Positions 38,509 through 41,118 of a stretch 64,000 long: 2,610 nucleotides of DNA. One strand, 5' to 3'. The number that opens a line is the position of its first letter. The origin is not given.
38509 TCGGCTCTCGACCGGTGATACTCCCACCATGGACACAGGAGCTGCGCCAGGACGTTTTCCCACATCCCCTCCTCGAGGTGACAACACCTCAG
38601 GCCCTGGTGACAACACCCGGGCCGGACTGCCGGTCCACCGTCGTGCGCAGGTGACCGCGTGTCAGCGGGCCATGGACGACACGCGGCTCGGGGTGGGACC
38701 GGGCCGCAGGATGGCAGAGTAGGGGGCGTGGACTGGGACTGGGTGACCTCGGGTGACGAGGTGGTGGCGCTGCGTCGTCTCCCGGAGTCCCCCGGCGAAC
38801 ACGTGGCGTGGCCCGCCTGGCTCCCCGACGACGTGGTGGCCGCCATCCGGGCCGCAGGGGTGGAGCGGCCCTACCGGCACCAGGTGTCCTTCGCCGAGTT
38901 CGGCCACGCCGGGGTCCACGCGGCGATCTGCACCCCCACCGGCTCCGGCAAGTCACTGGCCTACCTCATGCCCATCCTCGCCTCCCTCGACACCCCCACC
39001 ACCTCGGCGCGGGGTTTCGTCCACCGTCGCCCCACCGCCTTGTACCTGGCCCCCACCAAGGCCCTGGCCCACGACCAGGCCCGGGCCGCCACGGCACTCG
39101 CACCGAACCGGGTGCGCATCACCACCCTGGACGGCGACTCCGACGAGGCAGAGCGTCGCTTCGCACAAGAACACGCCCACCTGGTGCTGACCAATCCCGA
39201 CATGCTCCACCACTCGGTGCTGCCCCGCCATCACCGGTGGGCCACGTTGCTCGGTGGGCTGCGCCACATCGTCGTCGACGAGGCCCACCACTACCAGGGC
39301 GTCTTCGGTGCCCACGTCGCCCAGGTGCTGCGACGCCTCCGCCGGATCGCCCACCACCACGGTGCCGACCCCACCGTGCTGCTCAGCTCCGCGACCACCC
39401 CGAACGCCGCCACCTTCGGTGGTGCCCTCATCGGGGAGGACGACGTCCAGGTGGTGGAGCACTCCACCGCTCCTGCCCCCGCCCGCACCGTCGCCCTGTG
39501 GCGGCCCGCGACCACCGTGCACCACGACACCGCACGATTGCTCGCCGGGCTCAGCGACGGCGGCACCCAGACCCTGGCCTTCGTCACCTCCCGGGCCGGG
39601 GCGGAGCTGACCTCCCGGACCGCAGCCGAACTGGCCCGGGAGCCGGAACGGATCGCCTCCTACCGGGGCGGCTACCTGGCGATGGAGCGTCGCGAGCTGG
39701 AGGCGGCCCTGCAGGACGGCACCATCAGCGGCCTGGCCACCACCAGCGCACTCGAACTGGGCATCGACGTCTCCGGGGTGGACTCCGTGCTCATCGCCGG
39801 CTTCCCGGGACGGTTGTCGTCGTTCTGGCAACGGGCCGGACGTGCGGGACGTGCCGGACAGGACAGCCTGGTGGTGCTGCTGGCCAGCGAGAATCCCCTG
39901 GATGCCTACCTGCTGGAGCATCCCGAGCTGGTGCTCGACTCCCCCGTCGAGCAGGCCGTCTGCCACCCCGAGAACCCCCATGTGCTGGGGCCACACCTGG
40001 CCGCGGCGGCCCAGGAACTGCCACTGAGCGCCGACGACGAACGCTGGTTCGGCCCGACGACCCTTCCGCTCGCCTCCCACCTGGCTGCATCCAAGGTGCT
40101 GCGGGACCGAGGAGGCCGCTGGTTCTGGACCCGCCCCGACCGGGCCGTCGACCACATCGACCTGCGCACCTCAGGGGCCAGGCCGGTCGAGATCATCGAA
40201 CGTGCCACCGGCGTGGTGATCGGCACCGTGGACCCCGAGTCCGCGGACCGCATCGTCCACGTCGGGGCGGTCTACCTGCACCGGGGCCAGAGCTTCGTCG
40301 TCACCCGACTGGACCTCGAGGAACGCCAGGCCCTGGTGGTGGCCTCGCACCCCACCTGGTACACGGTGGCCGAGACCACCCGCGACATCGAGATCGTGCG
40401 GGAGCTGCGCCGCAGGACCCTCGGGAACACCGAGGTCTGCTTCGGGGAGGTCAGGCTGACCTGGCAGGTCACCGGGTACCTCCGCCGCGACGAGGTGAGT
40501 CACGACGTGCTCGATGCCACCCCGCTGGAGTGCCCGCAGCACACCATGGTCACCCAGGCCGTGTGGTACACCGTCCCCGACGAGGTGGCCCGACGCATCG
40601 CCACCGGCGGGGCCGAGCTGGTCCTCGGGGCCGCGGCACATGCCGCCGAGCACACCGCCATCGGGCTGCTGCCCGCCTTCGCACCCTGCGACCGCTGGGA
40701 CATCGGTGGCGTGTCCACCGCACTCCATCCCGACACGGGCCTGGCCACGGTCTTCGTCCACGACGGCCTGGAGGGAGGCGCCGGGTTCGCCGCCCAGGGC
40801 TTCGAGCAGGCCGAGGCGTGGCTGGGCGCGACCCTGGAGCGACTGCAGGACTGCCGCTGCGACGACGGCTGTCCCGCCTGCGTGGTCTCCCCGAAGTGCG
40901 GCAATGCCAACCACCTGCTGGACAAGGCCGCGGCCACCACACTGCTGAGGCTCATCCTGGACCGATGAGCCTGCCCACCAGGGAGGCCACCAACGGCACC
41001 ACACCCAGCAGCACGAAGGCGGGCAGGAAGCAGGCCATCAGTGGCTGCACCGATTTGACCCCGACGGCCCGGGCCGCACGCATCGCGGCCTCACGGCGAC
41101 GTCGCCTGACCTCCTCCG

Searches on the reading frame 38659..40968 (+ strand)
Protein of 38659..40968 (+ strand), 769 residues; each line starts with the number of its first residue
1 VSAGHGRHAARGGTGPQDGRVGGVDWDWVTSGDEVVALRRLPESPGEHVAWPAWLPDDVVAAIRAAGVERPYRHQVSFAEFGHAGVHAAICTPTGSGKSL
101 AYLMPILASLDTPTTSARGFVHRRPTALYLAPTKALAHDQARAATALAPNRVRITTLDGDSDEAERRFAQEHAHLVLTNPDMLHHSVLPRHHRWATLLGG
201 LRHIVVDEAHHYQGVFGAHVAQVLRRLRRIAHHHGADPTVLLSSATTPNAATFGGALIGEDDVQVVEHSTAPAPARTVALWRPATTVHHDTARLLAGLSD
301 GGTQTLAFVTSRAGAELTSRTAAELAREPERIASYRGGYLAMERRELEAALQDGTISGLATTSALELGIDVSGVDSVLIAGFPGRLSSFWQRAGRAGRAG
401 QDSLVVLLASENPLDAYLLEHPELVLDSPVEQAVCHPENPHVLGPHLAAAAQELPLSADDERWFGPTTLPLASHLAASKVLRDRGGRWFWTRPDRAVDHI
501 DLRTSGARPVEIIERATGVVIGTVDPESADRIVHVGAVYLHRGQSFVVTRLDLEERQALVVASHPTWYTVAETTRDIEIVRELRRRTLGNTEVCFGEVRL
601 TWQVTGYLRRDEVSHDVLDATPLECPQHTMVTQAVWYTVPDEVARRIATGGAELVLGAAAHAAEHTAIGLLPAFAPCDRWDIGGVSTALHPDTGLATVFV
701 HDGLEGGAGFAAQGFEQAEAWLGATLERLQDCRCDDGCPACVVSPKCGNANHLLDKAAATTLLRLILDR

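Call 85: search_protein_families(library=pfam, proteins=[window:38659-40968:+], max_evalue=0.00001)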
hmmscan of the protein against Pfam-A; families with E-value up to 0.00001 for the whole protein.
window:38659-40968:+ (769 aa): 5 families
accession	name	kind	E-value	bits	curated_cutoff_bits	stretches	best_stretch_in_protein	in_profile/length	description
PF00270.35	DEAD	-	4.3e-28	98.6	26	1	81-249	10-163/167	DEAD/DEAH box helicase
PF09369.15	MZB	-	5.5e-21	75.5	24.2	1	663-742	1-80/80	MrfA Zn-binding domain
PF00271.37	Helicase_C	-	3.8e-15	56.5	23.5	1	298-400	11-110/110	Helicase conserved C-terminal domain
PF22982.3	WHD_HRQ1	-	6.4e-11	43.6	27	1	437-503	3-68/70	ATP-dependent helicase HRQ1, winged helix domain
PF04851.21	ResIII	-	1.2e-06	29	22.5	1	87-229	25-145/164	Type III restriction enzyme, res subunit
